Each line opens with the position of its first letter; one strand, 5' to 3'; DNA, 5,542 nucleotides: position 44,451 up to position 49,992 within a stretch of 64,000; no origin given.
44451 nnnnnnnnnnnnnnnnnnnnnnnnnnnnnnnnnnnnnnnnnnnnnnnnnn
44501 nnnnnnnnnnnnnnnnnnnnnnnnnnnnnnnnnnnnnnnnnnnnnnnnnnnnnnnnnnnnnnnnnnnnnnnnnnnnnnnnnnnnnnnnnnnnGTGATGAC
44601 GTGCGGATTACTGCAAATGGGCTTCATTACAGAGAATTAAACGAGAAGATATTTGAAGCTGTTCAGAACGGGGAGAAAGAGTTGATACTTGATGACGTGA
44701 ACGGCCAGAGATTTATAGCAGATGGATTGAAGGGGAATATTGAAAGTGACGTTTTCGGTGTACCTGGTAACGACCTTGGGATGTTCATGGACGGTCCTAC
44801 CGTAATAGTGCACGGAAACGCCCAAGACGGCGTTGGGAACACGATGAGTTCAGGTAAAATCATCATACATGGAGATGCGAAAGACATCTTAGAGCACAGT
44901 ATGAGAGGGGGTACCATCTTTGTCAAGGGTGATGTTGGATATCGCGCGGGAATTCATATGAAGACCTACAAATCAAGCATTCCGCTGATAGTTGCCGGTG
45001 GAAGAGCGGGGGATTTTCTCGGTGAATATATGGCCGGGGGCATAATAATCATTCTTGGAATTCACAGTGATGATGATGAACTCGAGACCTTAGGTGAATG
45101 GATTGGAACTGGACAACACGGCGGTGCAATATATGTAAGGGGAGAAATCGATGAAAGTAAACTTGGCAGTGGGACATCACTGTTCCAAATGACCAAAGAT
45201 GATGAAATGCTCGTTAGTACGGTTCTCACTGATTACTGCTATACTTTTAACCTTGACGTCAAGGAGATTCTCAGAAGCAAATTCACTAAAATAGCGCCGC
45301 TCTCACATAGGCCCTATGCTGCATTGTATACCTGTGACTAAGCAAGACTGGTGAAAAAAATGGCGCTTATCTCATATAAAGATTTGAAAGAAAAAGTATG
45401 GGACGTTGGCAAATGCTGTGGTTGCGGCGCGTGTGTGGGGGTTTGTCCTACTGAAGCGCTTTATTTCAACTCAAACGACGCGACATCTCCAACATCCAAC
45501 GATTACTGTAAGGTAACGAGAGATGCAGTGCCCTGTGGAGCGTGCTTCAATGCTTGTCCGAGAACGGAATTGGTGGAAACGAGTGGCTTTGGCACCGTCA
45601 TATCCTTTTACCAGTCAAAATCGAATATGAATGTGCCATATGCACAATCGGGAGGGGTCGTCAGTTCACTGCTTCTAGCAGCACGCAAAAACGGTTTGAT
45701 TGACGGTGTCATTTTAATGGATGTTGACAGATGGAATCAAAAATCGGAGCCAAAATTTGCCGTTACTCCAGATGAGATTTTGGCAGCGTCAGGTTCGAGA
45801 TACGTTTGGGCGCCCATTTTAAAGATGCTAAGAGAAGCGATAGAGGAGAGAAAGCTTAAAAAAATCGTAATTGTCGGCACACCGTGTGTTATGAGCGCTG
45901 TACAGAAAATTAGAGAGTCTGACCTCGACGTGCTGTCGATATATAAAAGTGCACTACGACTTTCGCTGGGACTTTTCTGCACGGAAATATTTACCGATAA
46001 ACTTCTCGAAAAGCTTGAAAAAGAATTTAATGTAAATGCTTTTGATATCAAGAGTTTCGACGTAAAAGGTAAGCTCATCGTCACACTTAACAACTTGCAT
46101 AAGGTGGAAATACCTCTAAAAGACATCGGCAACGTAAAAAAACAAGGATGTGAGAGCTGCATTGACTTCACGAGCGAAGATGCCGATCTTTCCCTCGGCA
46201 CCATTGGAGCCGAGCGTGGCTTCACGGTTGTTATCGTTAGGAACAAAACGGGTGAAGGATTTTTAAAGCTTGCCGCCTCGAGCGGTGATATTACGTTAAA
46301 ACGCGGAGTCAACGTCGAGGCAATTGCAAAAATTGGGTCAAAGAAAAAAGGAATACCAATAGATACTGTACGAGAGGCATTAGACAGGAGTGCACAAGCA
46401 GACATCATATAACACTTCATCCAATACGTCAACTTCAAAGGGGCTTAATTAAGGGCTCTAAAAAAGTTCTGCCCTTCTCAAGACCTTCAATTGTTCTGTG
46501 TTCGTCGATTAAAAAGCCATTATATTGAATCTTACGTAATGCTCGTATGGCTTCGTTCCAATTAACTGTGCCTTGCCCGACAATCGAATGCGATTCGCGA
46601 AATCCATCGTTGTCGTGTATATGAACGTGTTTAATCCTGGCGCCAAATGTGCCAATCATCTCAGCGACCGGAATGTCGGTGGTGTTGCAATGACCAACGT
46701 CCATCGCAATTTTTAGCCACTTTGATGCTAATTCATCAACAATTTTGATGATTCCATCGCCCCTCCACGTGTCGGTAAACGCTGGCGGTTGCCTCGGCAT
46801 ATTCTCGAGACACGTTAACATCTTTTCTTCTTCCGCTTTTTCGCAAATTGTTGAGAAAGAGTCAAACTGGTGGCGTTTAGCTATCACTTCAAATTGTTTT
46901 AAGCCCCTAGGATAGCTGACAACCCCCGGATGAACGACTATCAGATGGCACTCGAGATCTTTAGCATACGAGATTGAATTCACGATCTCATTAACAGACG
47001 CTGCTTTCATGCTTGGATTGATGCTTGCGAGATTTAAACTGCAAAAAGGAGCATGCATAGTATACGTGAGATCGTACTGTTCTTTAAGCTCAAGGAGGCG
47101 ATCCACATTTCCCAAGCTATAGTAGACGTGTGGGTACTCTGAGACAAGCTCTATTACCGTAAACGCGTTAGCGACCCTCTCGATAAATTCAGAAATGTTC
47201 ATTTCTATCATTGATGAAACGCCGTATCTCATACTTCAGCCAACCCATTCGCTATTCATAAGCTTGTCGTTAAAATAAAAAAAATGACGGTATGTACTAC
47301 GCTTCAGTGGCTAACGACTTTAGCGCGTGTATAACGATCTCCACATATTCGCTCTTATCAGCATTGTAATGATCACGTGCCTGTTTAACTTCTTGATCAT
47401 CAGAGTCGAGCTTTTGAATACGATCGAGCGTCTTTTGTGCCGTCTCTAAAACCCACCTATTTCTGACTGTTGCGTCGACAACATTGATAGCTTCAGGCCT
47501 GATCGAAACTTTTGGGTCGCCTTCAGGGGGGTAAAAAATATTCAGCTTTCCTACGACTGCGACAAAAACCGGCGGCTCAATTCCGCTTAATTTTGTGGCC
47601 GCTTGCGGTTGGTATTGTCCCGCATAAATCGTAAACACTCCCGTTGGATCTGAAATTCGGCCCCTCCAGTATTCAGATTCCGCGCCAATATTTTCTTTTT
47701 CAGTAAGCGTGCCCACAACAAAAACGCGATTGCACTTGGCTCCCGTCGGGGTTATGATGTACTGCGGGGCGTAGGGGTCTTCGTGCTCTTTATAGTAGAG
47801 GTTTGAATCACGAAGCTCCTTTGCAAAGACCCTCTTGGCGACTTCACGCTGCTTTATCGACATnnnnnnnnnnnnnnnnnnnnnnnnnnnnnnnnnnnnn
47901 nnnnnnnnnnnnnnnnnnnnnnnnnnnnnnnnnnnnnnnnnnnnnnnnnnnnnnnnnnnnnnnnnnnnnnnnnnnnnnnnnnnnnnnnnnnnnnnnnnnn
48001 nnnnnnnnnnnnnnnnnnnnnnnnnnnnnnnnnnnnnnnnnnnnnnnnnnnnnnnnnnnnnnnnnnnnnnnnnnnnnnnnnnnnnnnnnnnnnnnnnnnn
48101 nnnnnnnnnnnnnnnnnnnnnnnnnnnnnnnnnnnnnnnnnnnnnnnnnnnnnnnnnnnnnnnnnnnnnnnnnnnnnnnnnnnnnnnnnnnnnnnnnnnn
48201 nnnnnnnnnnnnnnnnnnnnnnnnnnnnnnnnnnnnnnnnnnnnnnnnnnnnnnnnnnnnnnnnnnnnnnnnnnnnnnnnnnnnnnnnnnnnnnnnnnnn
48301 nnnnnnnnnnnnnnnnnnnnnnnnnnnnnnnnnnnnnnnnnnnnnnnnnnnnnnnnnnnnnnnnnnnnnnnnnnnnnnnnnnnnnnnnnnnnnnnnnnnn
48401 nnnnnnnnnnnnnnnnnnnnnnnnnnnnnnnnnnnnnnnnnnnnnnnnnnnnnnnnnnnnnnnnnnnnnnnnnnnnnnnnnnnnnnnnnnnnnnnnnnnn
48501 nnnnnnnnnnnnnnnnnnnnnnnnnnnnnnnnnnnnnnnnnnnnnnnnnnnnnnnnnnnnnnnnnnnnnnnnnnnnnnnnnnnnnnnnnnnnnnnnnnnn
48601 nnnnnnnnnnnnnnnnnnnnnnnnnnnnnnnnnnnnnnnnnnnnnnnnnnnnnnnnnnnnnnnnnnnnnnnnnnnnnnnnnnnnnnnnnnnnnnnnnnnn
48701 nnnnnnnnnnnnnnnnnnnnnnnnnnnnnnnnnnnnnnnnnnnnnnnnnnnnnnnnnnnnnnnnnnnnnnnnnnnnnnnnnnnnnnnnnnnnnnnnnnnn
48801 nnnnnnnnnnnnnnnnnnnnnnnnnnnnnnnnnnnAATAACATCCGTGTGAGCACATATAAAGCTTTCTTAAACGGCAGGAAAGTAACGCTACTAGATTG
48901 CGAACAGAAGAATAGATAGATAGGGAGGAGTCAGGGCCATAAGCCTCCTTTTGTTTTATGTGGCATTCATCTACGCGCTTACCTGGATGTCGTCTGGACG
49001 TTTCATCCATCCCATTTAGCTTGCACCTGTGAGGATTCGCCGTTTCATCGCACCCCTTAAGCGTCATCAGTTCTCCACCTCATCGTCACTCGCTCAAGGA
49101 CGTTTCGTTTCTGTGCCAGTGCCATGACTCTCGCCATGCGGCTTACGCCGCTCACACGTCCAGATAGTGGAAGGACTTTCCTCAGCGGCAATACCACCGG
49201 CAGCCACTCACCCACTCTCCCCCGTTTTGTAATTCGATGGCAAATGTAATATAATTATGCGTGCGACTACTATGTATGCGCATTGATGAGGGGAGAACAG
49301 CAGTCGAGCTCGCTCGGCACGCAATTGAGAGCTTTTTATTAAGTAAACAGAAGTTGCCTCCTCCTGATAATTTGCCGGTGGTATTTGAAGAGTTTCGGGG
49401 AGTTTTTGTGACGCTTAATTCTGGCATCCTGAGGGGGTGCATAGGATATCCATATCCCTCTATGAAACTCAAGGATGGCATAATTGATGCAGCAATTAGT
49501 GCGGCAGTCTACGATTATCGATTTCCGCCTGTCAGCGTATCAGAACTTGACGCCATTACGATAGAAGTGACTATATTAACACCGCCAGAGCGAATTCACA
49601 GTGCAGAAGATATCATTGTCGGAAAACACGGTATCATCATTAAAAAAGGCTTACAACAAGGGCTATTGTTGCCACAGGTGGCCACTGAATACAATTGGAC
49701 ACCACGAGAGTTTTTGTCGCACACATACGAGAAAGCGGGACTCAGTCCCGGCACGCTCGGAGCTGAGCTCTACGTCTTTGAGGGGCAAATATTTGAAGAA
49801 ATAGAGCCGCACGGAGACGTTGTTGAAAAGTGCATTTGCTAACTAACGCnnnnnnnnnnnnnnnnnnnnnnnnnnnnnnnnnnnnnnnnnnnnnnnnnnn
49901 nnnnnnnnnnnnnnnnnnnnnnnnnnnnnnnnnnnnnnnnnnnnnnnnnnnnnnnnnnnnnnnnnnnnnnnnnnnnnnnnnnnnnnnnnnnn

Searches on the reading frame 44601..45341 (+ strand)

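Call 93: search_protein_families(library=pfam, proteins=[window:44601-45341:+], max_evalue=0.00001)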
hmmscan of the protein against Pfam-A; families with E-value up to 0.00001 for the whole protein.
window:44601-45341:+ (246 aa): 1 family
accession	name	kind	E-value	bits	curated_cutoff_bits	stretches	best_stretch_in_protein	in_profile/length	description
PF01493.24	GXGXG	-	1.2e-31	110.1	32.5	1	12-185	5-168/190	GXGXG motif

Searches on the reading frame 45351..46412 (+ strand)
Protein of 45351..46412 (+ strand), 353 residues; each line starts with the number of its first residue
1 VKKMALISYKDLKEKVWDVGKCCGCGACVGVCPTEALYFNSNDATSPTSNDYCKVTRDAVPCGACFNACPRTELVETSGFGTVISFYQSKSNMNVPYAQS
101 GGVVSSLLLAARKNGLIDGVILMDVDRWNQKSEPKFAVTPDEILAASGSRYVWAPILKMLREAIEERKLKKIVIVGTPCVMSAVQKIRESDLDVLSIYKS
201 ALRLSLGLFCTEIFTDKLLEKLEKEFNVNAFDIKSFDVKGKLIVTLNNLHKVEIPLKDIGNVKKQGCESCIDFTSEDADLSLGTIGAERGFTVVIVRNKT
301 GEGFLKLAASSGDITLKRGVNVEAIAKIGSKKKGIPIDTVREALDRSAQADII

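Call 93: search_protein_families(library=pfam, proteins=[window:45351-46412:+], max_evalue=0.00001)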
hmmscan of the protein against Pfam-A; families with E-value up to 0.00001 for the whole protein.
window:45351-46412:+ (353 aa): 3 families
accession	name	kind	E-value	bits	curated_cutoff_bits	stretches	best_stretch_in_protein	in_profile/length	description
PF04432.18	FrhB_FdhB_C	-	2.6e-35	121.9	23.3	1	170-317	2-145/150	Coenzyme F420 hydrogenase/dehydrogenase, beta subunit C terminus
PF04422.18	FrhB_FdhB_N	-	1.7e-16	60.6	22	1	89-160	4-77/78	Coenzyme F420 hydrogenase/dehydrogenase, beta subunit N-term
PF00037.32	Fer4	-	1.5e-06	28.2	21.1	1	16-38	2-24/24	4Fe-4S binding domain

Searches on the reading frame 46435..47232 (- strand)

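Call 93: search_protein_families(library=pfam, proteins=[window:46435-47232:-], max_evalue=0.00001)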
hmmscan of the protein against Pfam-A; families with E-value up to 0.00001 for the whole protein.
window:46435-47232:- (265 aa): 1 family
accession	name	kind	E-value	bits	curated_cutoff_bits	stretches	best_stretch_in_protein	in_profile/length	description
PF01261.30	AP_endonuc_2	-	1e-37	130.6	31.1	1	24-258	9-246/249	Xylose isomerase-like TIM barrel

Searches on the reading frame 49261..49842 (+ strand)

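Call 93: search_protein_families(library=pfam, proteins=[window:49261-49842:+], max_evalue=0.00001)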
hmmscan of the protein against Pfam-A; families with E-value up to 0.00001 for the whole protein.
window:49261-49842:+ (193 aa): 1 family
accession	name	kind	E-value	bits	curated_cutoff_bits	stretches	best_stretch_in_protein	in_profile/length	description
PF01871.22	AMMECR1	-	1.6e-52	177.8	25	1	15-178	1-168/168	AMMECR1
